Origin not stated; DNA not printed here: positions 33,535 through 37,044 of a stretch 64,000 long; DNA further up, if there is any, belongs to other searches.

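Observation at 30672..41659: tRNA-proximal island with KAP NTPase, HTH-STAND-TPR NTPase and SPFH/flotillin operon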

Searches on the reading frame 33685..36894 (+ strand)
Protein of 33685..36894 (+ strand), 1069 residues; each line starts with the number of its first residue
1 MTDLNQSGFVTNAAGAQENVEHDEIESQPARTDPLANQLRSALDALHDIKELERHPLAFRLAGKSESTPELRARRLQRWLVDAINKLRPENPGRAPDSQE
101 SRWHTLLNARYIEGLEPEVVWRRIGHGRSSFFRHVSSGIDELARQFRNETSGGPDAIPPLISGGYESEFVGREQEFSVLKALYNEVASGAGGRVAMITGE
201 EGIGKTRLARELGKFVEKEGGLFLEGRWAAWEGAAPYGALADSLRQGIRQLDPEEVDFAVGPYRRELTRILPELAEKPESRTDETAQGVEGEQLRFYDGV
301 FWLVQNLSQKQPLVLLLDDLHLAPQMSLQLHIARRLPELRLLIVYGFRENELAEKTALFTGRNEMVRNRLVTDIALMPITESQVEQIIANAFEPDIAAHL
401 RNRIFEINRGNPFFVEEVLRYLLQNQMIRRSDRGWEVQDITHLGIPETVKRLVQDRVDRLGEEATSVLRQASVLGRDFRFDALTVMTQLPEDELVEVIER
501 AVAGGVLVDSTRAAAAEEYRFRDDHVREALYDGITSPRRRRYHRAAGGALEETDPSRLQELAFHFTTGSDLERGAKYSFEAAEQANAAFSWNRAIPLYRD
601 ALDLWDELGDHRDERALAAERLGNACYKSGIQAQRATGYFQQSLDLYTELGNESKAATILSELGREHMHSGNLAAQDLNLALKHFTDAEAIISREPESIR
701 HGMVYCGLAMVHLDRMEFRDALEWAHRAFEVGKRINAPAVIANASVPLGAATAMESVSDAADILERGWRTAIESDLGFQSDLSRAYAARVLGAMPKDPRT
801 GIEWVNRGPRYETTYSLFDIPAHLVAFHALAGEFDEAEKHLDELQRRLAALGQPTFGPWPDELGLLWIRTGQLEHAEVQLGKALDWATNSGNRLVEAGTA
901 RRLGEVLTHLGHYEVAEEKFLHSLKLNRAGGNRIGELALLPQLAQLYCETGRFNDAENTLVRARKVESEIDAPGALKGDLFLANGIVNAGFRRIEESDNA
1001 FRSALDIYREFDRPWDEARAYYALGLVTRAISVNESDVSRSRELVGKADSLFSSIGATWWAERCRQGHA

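Call 5: search_protein_families(library=pfam, proteins=[window:33685-36894:+], max_evalue=0.01)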
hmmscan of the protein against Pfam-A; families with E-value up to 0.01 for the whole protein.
window:33685-36894:+ (1069 aa): 9 families
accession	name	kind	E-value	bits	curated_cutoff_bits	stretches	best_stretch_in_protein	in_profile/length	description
PF13191.12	AAA_16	-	2.9e-27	96.6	32.6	1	168-343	1-166/167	AAA ATPase domain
PF13424.12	TPR_12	-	7.8e-20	71.3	30.1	3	898-965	4-73/77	Tetratricopeptide repeat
PF17874.7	TPR_MalT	-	1.3e-15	57.9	45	2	612-852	36-274/336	MalT-like TPR region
PF14938.12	SNAP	-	2.7e-08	34.1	25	1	625-723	83-176/282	Soluble NSF attachment protein, SNAP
PF07719.23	TPR_2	-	1.7e-06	28.1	27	0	901-927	5-31/34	Tetratricopeptide repeat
PF13374.12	TPR_10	-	2.9e-05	24.4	27.5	0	706-735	6-35/42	Tetratricopeptide repeat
PF13401.12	AAA_22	-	0.00011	23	27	1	192-325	5-98/130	AAA domain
PF13176.12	TPR_7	-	0.00038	20.8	27.9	0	942-962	4-24/36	Tetratricopeptide repeat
PF14559.12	TPR_19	-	0.00041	21.1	25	0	942-965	30-53/68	Tetratricopeptide repeat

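Call 6: search_protein_families(library=padloc, proteins=[window:33685-36894:+], max_evalue=0.01)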
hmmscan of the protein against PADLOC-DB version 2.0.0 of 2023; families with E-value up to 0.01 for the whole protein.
window:33685-36894:+ (1069 aa): 1 family
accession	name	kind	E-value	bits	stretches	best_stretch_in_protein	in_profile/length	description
PDLC01169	TPR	-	5e-08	30.6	1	590-665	124-197/252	TPR repeats containing protein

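Call 7: search_protein_families(library=ncbifam, proteins=[window:33685-36894:+], max_evalue=0.01)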
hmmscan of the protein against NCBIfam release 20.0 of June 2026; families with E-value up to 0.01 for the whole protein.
window:33685-36894:+ (1069 aa): 4 families
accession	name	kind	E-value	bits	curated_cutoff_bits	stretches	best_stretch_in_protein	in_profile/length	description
TIGR03903.1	TOMM_kin_cyc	equivalog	4e-29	101.1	705.75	1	164-651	478-970/1267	TOMM system kinase/cyclase fusion protein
NF041717.1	HaaA_phane_TPR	equivalog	6.8e-17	60.9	1125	2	824-1024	678-878/882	cyclophane-containing RiPP biosynthesis TPR protein HaaT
NF053617.1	SARPRegAfsRStmc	equivalog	1.5e-08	33.1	1430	2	870-1015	749-894/986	SARP-family global regulator AfsR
NF053520.1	HK_Porph_FimS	equivalog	2.8e-06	25.9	600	0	868-967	215-314/618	sensor histidine kinase FimS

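Call 12: find_homologous_proteins(query=window:33685-36894:+)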
Query window:33685-36894:+ (1069 aa): 1342 proteins with E <= 0.001 among 8000 candidates; the best 120 are listed.
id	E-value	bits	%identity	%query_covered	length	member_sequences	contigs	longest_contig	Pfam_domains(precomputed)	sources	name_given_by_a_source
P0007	0.0e+0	2407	100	100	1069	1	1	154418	PF17874.8,PF13424.13,PF14938.13,PF07719.24,PF13191.13,PF13374.13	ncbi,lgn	-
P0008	0.0e+0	1335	59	97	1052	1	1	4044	PF17874.8,PF00515.35,PF13424.13,PF13176.13,PF14938.13,PF13191.13,PF13374.13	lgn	-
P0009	0.0e+0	1241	55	97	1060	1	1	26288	PF17874.8,PF13424.13,PF13191.13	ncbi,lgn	-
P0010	0.0e+0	1203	54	96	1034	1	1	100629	PF17874.8,PF00515.35,PF13424.13,PF14938.13,PF13401.13,PF13191.13,PF13374.13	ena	-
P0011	0.0e+0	1191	54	97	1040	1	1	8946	PF17874.8,PF00515.35,PF13424.13,PF14938.13,PF07719.24,PF13191.13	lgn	-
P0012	0.0e+0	1122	52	97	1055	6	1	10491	PF17874.8,PF13424.13,PF13191.13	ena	-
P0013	9.0e-292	989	49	88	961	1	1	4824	PF13424.13,PF13191.13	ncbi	-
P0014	2.5e-284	964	55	75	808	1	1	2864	PF13424.13,PF14938.13,PF13401.13,PF13191.13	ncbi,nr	ncbi:MAG: AAA family ATPase, partial [Chloroflexi bacterium]|nr:AAA family ATPase [Chloroflexota bac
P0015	5.4e-267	907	52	75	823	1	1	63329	PF13424.13,PF13401.13,PF13191.13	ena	-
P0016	8.3e-257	873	54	70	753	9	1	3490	PF17874.8,PF13424.13,PF07719.24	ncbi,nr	ncbi:MAG: hypothetical protein IH870_10290 [Chloroflexi bacterium]|nr:hypothetical protein [Chlorofl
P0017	4.4e-253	861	43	96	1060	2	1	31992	PF13424.13,PF13191.13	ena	-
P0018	3.6e-228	778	55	61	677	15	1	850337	PF13424.13,PF13191.13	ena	-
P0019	2.8e-180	620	52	53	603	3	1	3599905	PF13401.13,PF13191.13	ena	-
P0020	2.4e-100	355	30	84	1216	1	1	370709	PF10602.16,PF07714.24,PF00069.32,PF17874.8,PF00515.35,PF13424.13,PF28559.1,PF13428.13,PF13181.13,PF07719.24,PF13191.13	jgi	jgi:tetratricopeptide (TPR) repeat protein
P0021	8.5e-88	314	39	42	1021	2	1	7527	PF00515.35,PF13424.13,PF13676.12,PF07719.24,PF13191.13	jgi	jgi:tetratricopeptide (TPR) repeat protein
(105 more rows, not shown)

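Call 18: find_encoding_contigs(protein=P0010, flank=8000, max_places=2)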
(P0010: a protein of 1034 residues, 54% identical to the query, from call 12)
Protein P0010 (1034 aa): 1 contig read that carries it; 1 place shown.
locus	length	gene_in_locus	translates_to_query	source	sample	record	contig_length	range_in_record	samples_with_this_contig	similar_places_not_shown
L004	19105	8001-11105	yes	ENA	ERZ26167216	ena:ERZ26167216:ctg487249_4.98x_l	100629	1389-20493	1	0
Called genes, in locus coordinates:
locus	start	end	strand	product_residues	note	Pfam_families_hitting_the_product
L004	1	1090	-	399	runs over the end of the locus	PF00872:Transposase_mut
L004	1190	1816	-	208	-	PF13531:SBP_bac_11 (weak)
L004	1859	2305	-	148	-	-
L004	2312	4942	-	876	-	-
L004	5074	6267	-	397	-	PF05816:TelA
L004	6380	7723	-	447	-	-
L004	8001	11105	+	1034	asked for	PF13191:AAA_16, PF13401:AAA_22 (faint), PF14938:SNAP (faint), PF13374:TPR_10 (faint), PF17874:TPR_MalT, PF00515:TPR_1 (faint), PF13424:TPR_12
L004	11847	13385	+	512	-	-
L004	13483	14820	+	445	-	PF09338:Gly_reductase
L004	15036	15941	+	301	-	PF00106:adh_short, PF08659:KR, PF13561:adh_short_C2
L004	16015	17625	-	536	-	PF07969:Amidohydro_3, PF01979:Amidohydro_1 (faint), PF07969:Amidohydro_3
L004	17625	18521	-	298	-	PF04655:APH_6_hur, PF01636:APH (weak)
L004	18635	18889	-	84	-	-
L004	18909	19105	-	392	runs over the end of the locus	PF00296:Bac_luciferase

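Call 19: find_encoding_contigs(protein=P0017, flank=8000, max_places=2)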
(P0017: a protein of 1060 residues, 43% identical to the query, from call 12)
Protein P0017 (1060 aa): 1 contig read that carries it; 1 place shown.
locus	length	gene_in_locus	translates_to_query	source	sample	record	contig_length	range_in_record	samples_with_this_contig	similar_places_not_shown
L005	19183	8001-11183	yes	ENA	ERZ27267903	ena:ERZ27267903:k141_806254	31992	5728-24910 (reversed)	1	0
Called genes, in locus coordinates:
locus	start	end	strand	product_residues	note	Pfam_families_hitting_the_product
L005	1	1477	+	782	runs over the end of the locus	PF01138:RNase_PH, PF03725:RNase_PH_C, PF03726:PNPase, PF01138:RNase_PH, PF00013:KH_1, PF00575:S1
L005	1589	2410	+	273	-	PF01113:DapB_N, PF05173:DapB_C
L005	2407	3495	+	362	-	PF01118:Semialdhyde_dh, PF02774:Semialdhyde_dhC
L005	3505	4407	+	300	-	PF00701:DHDPS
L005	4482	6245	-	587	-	PF13531:SBP_bac_11, PF00092:VWA, PF13519:VWA_2 (faint), PF13768:VWA_3 (weak)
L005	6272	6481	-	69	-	-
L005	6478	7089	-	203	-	-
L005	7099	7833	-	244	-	PF04012:PspA_IM30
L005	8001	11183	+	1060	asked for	PF13424:TPR_12 (faint), PF13191:AAA_16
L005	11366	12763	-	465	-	PF03065:Glyco_hydro_57, PF12055:DUF3536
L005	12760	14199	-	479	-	PF08323:Glyco_transf_5, PF13439:Glyco_transf_4, PF13579:Glyco_trans_4_4, PF00534:Glycos_transf_1, PF13692:Glyco_trans_1_4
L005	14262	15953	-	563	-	PF03065:Glyco_hydro_57, PF09210:BE_C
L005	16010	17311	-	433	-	PF00483:NTP_transferase, PF12804:NTP_transf_3 (weak), PF24894:Hexapep_GlmU, PF25084:LbH_EIF2B (weak), PF25247:LbH_GLGC (faint), PF25087:GMPPB_C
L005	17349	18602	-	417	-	PF13646:HEAT_2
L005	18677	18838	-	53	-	-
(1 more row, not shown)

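Call 20: find_encoding_contigs(protein=P0012, flank=8000, max_places=2)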
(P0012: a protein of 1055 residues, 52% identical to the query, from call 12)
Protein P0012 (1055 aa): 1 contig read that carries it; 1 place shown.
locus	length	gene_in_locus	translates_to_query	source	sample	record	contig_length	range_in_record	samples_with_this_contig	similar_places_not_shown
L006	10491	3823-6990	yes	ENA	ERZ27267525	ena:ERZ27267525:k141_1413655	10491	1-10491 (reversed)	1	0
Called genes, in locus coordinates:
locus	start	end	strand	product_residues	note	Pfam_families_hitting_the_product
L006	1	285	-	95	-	?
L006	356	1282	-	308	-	-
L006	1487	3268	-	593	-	PF13531:SBP_bac_11, PF00092:VWA, PF13768:VWA_3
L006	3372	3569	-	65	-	-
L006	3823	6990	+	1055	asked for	PF13191:AAA_16, PF17874:TPR_MalT (weak), PF13424:TPR_12 (weak)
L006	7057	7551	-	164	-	PF13450:NAD_binding_8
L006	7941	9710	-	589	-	PF08238:Sel1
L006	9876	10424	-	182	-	PF13191:AAA_16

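Call 38: find_related_loci(query=A1, collection=genome_contigs, flank=6000)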
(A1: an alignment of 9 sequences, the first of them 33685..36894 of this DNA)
Query A1 (1069 aa) in genome_contigs; peptide patterns used: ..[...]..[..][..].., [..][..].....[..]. (x = any residue, [..] = any of these).
281 stretches matched a pattern; 77 encode a relative of the query (tblastn E <= 1e-3); 77 distinct loci.
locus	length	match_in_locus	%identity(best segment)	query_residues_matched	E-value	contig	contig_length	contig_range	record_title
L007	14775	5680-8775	55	35-1066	0e+0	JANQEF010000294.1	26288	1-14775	MAG: Dehalococcoidia bacterium isolate PL23a_bin.120 k99_410368, whole genome shotgun sequence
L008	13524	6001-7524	30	169-648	3e-51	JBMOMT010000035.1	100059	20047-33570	MAG: Chloroflexota bacterium isolate Betzabe_MAG057 MAG057_35, whole genome shotgun sequence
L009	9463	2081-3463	28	165-611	4e-39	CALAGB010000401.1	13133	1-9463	MAG TPA_asm: uncultured Thermomicrobiales bacterium isolate SRR3997478_bin.72_CONCOCT_v1.1_MAG genome assembly, contig:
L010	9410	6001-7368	28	165-606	5e-38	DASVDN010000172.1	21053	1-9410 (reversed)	MAG TPA_asm: Nitrolancea sp. isolate SMAG_U2034 k141_264024, whole genome shotgun sequence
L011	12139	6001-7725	27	95-646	6e-36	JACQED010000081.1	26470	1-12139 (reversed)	MAG: Chloroflexi bacterium isolate NC_groundwater_1012_Pr1_S-0.65um_63_12 Montesol18_Sp65_coassembly_scaffold_188360, wh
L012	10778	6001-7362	27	165-604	9e-36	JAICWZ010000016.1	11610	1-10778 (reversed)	MAG: Thermomicrobiaceae bacterium isolate LS_FP_2_bin.78 k141_2649203_length_11610_cov_11.5066, whole genome shotgun seq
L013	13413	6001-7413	29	168-618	1e-33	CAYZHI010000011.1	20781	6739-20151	MAG TPA_asm: uncultured Caldilineaceae bacterium isolate binchicken_co58_133 genome assembly, contig: NODE_2055_length_2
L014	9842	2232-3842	28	169-744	1e-32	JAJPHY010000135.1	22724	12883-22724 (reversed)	MAG: Actinomycetota bacterium isolate Centralia_MAG_23 k107_9277612, whole genome shotgun sequence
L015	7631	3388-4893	25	168-645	2e-32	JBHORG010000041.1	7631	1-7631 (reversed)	Thermoproteota archaeon isolate SAG AM-311-L02 NODE_41_length_7631_cov_9.298310, whole genome shotgun sequence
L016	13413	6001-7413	28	168-619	5e-31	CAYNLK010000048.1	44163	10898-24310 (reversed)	MAG TPA_asm: uncultured Caldilineaceae bacterium isolate binchicken_co44_236 genome assembly, contig: NODE_1514_length_4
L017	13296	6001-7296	27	157-608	4e-26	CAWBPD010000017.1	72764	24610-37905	MAG: Candidatus Dormibacteraeota bacterium isolate MFD09603.bin.2.48 genome assembly, contig: contig_31508, whole genome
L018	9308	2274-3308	29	164-537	6e-25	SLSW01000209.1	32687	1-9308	MAG: Micromonosporaceae bacterium isolate CSSed165cm_73 CSSed16-5cm-1977, whole genome shotgun sequence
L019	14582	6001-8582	27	169-544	4e-24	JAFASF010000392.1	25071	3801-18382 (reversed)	MAG: Solirubrobacterales bacterium isolate CP_BM_ER_R8_11 BM_ER_R8_k147_362726, whole genome shotgun sequence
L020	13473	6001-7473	28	145-611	1e-21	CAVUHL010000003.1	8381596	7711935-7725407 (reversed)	MAG: uncultured Holophagales bacterium isolate MFD01916.bin.1.17 genome assembly, contig: contig_1998, whole genome shot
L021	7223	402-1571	28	166-560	5e-21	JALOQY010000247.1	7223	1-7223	MAG: Planctomycetota bacterium isolate Prado167 scaffold_21938, whole genome shotgun sequence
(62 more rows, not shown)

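Call 39: find_encoding_contigs(protein=P0015, flank=8000, max_places=2)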
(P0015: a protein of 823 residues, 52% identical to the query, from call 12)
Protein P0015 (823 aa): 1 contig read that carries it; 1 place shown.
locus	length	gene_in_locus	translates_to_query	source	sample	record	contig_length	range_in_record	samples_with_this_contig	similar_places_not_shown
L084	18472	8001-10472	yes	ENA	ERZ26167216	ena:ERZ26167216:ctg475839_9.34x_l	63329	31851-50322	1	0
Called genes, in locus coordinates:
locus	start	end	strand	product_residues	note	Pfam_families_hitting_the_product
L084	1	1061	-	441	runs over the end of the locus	PF13701:DDE_Tnp_1_4, PF01609:DDE_Tnp_1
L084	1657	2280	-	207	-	PF05762:VWA_CoxE (faint), PF13768:VWA_3, PF00092:VWA, PF13519:VWA_2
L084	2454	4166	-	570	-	PF05598:DUF772, PF01609:DDE_Tnp_1 (faint), PF13751:DDE_Tnp_1_6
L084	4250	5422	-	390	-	PF13531:SBP_bac_11 (weak)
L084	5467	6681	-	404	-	PF05816:TelA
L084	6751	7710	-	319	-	-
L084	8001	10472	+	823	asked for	PF13401:AAA_22 (faint), PF13191:AAA_16, PF13424:TPR_12 (faint)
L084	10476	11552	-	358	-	PF01548:DEDD_Tnp_IS110, PF02371:Transposase_20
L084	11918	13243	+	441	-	PF13701:DDE_Tnp_1_4, PF01609:DDE_Tnp_1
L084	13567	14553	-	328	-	PF05721:PhyH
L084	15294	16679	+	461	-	PF13415:Beta-prop_FBX42, PF01344:Kelch_1, PF13964:Beta-prop_Calicin (weak), PF24981:Beta-prop_ATRN-LZTR1 (weak), PF01344:Kelch_1 (weak), PF24681:Kelch_KLHDC2_KLHL20_DRC7, PF13415:Beta-prop_FBX42, PF13418:Beta-prop_TYW4, +8 more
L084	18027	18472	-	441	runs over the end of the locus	PF13701:DDE_Tnp_1_4, PF01609:DDE_Tnp_1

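Call 40: find_encoding_contigs(protein=P0018, flank=8000, max_places=2)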
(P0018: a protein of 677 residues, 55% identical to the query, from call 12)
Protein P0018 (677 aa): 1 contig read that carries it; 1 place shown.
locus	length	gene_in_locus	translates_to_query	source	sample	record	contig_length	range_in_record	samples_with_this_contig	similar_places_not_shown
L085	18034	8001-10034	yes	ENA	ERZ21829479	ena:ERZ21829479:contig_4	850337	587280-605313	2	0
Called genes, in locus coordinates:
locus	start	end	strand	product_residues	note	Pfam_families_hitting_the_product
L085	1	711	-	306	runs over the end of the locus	PF13276:HTH_21, PF00665:rve, PF13683:rve_3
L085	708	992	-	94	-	PF01527:HTH_Tnp_1 (weak), PF13518:HTH_28 (weak)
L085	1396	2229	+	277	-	-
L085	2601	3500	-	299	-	PF04909:Amidohydro_2 (weak)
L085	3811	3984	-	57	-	-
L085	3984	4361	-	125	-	-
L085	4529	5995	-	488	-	PF05598:DUF772, PF01609:DDE_Tnp_1, PF13751:DDE_Tnp_1_6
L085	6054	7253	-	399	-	PF01145:Band_7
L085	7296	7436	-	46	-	-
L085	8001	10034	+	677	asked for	PF13191:AAA_16, PF13424:TPR_12 (faint)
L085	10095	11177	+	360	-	PF17874:TPR_MalT (faint), PF13424:TPR_12 (weak)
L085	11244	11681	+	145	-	PF04075:F420H2_quin_red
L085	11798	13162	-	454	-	PF00355:Rieske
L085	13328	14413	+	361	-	PF05228:CHASE4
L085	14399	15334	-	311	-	PF13276:HTH_21, PF00665:rve, PF13683:rve_3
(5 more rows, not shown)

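Call 41: find_encoding_contigs(protein=P0019, flank=8000, max_places=2)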
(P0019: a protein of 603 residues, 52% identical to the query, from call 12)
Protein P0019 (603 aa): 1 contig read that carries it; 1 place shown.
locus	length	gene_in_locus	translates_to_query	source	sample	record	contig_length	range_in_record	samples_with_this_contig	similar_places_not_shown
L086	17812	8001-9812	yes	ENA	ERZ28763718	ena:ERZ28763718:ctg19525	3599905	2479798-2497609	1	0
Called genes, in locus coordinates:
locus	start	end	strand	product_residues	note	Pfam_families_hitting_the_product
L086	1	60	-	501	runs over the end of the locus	-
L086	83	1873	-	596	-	PF13531:SBP_bac_11, PF00092:VWA, PF13519:VWA_2 (weak)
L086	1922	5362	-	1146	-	PF13531:SBP_bac_11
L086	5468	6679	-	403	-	PF05816:TelA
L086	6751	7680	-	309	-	-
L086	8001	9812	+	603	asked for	PF13401:AAA_22 (faint), PF13191:AAA_16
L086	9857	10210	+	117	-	-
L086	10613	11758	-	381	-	PF01139:RtcB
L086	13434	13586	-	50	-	-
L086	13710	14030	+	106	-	-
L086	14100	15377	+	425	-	-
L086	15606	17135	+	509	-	-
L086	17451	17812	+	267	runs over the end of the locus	-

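Call 59: search_protein_families(library=phrogs, proteins=[window:33685-36894:+], max_evalue=0.01)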
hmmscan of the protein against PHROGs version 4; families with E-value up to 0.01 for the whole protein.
window:33685-36894:+ (1069 aa): 3 families
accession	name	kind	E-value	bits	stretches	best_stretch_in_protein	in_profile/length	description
phrog_25255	-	unknown function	3.1e-18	65.9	1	299-752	421-829/1125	-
phrog_5208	-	unknown function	0.00015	21.9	0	906-974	187-255/372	-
phrog_6841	-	unknown function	0.00019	21.4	0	186-215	48-77/470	-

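Call 82: search_solved_structures(query=window:33685-36894:+, max_evalue=0.00001)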
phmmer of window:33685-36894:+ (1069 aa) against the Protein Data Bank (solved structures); distinct sequences matched with E-value up to 0.00001: 0.
